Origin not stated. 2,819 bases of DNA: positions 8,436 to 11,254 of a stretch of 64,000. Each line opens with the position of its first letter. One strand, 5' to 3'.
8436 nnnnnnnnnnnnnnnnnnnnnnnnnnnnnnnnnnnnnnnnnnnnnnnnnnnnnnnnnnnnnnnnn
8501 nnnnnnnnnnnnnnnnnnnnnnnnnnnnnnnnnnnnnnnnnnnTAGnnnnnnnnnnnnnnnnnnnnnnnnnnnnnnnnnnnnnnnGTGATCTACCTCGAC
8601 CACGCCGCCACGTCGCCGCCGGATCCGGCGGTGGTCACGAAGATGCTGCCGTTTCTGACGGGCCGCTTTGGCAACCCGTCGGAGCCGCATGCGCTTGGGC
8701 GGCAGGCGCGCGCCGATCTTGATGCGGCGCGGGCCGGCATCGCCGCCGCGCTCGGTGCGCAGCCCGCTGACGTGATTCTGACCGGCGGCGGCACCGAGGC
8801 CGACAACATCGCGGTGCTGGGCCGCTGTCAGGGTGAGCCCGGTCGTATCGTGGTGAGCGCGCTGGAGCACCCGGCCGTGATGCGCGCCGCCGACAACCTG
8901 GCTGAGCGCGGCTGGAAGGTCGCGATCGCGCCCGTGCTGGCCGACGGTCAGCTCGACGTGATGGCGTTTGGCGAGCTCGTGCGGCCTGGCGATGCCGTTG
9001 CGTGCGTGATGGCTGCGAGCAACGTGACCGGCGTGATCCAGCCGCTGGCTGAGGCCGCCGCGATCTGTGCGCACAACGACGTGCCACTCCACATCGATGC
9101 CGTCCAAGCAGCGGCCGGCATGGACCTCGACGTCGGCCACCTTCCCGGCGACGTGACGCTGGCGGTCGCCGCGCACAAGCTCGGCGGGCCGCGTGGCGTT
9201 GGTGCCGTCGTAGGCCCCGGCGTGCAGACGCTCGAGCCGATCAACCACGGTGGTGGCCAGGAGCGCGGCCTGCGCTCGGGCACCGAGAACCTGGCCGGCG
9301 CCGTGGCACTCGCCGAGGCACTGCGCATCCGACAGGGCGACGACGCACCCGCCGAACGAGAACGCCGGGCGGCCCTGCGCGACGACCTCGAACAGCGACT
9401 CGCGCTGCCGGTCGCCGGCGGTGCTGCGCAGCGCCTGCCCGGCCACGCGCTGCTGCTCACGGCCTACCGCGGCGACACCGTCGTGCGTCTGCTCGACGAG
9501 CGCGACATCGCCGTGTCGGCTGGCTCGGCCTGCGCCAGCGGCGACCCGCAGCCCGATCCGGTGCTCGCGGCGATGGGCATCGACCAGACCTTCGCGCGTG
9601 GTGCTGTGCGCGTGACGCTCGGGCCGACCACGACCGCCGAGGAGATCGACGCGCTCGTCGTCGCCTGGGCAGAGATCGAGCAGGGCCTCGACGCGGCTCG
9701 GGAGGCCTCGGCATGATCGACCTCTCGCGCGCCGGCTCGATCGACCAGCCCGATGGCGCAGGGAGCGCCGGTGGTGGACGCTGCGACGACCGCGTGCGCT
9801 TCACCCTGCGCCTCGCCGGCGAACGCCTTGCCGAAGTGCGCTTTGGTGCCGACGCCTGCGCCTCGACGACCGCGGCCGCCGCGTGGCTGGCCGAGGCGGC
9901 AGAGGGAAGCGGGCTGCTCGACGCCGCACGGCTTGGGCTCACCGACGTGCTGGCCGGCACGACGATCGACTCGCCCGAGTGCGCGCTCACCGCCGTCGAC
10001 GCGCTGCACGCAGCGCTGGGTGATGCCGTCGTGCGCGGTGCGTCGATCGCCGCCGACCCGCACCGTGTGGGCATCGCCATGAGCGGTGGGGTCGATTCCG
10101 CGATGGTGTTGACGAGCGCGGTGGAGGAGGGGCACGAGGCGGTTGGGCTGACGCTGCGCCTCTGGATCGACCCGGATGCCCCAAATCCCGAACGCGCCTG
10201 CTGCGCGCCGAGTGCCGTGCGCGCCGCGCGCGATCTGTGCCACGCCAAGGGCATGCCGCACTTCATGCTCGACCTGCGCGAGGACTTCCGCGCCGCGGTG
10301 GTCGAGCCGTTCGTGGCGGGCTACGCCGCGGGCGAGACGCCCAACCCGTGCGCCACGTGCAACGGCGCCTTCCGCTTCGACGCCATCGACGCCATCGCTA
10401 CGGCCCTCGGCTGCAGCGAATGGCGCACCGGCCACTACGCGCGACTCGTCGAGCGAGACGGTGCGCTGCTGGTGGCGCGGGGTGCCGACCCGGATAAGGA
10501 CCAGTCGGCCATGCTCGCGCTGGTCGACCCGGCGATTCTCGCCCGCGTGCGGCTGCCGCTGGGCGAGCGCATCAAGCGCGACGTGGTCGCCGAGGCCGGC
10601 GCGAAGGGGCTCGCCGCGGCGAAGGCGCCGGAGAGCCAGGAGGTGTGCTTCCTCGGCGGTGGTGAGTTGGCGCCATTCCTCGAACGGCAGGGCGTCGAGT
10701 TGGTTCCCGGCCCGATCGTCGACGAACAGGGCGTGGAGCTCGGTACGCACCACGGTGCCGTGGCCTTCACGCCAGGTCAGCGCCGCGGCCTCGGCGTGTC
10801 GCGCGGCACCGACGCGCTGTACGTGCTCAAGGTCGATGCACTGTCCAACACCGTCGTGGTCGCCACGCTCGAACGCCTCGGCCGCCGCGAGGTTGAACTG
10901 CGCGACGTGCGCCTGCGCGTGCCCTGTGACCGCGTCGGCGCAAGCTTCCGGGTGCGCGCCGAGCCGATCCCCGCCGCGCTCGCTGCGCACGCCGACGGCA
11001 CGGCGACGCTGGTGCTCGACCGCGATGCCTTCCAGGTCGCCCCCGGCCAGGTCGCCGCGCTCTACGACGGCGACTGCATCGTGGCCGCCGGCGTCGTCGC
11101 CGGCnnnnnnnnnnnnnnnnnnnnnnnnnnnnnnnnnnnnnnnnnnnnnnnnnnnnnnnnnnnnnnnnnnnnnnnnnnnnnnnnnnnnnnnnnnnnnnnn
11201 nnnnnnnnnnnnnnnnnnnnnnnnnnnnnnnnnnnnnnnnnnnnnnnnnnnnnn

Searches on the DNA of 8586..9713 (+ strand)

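Call 63: search_rna_families(sources=[L113, L114, L115, L116, L117, L118, L119, L120], threshold=evalue, max_evalue=1, show_alignments=0)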
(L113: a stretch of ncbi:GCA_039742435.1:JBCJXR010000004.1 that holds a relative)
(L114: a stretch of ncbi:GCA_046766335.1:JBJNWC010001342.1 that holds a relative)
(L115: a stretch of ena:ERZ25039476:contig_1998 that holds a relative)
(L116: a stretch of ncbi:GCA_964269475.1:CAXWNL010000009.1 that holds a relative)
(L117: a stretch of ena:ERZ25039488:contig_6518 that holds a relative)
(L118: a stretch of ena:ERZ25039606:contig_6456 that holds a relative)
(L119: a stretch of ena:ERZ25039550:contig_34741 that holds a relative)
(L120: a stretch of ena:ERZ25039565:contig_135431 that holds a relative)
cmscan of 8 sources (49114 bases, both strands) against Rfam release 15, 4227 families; matches with E-value up to 1: 6.
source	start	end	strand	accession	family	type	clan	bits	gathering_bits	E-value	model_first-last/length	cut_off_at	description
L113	2319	2482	+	RF00013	6S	Gene;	-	59.4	46.4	2.3e-09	1-187/187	no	6S / SsrS RNA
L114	2349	2511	+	RF00013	6S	Gene;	-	58.8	46.4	3.2e-09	1-187/187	no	6S / SsrS RNA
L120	2342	2511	+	RF00013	6S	Gene;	-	52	46.4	1.3e-07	1-187/187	no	6S / SsrS RNA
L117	2334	2494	+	RF00013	6S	Gene;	-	48.2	46.4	1.1e-06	1-187/187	no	6S / SsrS RNA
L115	2316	2481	+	RF00013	6S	Gene;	-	44.1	46.4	1e-05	1-187/187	no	6S / SsrS RNA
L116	2281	2446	+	RF00013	6S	Gene;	-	41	46.4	5.5e-05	1-187/187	no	6S / SsrS RNA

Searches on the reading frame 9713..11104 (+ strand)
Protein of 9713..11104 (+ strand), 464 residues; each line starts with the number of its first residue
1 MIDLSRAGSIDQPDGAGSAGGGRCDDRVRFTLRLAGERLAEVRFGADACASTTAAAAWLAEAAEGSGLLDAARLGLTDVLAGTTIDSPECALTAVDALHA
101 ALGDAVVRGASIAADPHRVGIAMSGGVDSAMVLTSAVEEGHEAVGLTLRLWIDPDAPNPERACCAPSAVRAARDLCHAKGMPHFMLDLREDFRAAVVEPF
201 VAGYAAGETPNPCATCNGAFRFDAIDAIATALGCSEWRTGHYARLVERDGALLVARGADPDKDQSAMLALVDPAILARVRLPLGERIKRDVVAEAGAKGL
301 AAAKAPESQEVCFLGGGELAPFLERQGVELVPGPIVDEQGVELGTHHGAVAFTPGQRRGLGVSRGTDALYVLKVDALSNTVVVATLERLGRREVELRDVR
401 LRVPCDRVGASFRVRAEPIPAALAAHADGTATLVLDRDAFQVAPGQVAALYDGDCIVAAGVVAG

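Call 39: search_protein_families(library=pfam, proteins=[window:9713-11104:+], max_evalue=0.01)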
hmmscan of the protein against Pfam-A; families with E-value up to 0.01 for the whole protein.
window:9713-11104:+ (464 aa): 4 families
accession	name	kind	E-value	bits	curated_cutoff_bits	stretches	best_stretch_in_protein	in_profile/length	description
PF03054.22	tRNA_Me_trans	-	8.8e-51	172.9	20.6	1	118-315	2-201/202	tRNA methyl transferase HUP domain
PF20259.3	tRNA_Me_trans_M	-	1.3e-13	50.7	27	1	322-384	3-65/66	tRNA methyl transferase PRC-barrel domain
PF01592.21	NifU_N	-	2.1e-08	34.8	22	1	7-103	16-118/127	NifU-like N terminal domain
PF20258.4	tRNA_Me_trans_C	-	1.1e-07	32.5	20.6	1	410-461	25-76/77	Aminomethyltransferase beta-barrel domain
